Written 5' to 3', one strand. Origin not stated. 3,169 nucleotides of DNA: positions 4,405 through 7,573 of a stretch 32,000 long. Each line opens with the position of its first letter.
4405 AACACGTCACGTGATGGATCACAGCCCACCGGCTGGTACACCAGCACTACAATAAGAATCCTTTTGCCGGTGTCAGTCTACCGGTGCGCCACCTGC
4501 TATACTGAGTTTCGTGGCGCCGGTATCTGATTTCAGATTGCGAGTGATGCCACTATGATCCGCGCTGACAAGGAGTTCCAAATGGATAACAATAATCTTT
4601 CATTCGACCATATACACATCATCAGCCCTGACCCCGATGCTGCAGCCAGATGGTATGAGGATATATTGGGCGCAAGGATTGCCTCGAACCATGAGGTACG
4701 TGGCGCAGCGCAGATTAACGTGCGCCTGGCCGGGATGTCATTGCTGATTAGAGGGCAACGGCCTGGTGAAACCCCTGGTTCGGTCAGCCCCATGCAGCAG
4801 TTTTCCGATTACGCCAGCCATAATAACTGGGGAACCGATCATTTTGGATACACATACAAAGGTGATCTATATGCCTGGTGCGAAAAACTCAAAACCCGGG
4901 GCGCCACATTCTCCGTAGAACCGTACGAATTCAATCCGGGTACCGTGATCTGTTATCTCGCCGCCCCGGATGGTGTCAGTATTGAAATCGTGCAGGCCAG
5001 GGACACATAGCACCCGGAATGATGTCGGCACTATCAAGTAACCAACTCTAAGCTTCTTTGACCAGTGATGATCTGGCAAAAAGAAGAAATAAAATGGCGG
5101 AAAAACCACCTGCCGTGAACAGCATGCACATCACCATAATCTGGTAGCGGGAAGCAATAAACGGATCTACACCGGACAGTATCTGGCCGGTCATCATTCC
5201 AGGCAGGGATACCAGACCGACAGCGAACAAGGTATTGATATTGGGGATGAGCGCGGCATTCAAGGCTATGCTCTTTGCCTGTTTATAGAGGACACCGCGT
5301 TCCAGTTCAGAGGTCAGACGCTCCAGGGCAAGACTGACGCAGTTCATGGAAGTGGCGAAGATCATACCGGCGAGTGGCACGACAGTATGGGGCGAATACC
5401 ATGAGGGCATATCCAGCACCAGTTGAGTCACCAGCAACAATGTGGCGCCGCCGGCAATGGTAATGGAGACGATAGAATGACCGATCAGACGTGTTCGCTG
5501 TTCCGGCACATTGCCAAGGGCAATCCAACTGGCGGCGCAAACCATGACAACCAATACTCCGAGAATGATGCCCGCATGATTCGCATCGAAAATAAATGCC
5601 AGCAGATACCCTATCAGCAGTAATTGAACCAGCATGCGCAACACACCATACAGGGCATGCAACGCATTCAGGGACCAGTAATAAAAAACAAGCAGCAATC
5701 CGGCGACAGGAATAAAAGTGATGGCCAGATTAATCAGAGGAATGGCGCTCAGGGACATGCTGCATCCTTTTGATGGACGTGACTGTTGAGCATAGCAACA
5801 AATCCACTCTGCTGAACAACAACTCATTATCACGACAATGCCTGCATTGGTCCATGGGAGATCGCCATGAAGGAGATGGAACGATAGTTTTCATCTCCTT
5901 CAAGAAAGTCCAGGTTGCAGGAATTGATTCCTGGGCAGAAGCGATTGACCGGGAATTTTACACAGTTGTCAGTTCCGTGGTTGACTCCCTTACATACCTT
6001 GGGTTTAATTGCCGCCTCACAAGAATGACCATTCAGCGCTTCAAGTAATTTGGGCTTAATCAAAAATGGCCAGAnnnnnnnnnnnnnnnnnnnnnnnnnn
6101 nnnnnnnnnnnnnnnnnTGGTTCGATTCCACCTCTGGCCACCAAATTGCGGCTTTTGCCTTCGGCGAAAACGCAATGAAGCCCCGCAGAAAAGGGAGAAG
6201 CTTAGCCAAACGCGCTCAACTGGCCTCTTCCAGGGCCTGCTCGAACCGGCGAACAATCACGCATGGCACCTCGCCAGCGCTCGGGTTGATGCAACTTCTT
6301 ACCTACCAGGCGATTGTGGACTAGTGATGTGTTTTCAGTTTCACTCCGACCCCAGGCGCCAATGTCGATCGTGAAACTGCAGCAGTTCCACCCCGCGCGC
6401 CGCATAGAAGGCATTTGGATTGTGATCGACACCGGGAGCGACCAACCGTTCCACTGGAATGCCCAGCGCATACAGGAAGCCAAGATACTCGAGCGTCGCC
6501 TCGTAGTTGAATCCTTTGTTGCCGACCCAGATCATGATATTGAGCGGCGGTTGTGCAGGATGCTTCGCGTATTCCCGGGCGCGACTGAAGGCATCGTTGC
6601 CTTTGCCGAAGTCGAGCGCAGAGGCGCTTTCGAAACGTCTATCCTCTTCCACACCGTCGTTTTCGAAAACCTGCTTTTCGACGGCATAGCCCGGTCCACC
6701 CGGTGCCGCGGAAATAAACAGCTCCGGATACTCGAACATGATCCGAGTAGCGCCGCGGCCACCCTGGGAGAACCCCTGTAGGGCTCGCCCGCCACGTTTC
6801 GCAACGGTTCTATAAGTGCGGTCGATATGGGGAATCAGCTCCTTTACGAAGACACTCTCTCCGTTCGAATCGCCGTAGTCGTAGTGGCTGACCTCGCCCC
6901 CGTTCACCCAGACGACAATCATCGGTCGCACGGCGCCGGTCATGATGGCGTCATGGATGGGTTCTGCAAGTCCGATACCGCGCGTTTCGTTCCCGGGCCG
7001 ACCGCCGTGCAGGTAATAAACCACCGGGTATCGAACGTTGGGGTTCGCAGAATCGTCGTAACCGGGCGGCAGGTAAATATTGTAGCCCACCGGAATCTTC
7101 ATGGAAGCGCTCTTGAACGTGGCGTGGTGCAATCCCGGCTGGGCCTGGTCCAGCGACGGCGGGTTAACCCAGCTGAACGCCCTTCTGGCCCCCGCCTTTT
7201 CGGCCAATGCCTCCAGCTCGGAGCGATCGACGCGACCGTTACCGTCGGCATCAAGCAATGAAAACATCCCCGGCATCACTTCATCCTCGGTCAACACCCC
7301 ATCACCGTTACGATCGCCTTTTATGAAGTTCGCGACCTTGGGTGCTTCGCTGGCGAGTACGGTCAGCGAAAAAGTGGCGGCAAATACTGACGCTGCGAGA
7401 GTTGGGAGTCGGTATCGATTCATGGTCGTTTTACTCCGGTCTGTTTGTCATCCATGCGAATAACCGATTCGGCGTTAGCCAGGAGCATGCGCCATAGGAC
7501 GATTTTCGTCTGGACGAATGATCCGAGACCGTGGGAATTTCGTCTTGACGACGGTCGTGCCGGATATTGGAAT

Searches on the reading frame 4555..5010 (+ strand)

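Call 18: search_protein_families(library=pfam, proteins=[window:4555-5010:+], max_evalue=0.001)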
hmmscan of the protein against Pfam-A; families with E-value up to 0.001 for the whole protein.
window:4555-5010:+ (151 aa): 2 families
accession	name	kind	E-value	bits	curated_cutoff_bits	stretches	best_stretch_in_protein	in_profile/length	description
PF00903.31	Glyoxalase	-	1.3e-10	42.1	20.6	1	17-145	2-121/121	Glyoxalase/Bleomycin resistance protein/Dioxygenase superfamily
PF13669.12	Glyoxalase_4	-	5.9e-06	27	27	1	18-134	1-109/109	Glyoxalase/Bleomycin resistance protein/Dioxygenase superfamily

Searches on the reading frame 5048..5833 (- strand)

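Call 18: search_protein_families(library=pfam, proteins=[window:5048-5833:-], max_evalue=0.001)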
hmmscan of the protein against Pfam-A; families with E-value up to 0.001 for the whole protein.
window:5048-5833:- (261 aa): 1 family
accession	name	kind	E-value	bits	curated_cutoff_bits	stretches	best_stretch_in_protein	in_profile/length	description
PF03649.18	UPF0014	-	2.3e-51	174.9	22.6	2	34-179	2-148/242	Uncharacterised protein family (UPF0014)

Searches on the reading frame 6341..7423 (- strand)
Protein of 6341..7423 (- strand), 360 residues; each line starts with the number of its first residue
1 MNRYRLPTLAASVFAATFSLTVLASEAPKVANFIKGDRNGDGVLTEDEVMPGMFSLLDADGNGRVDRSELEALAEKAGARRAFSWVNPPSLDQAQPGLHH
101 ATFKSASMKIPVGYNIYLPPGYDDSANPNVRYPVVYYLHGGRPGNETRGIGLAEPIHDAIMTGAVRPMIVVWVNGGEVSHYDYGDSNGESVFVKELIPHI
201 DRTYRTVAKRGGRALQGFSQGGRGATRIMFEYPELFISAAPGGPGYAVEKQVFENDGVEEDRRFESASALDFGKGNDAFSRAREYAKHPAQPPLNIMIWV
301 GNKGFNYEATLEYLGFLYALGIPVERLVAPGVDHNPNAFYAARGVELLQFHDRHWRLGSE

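Call 18: search_protein_families(library=pfam, proteins=[window:6341-7423:-], max_evalue=0.001)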
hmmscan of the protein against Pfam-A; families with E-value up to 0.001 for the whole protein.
window:6341-7423:- (360 aa): 5 families
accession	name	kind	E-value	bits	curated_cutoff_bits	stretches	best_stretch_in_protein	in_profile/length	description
PF00756.26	Esterase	-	1.8e-14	54.6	22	1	105-240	1-144/251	Putative esterase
PF00036.39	EF-hand_1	-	2.8e-07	30.1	25.4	0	53-74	5-26/29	EF hand domain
PF13202.12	EF-hand_5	-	3.8e-07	29.7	25.9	0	53-73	4-24/25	EF hand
PF13405.12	EF-hand_6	-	8.8e-07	28.6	25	0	53-76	5-28/30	EF-hand domain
PF13499.12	EF-hand_7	-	0.00016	22.4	30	0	53-75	7-29/67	EF-hand domain pair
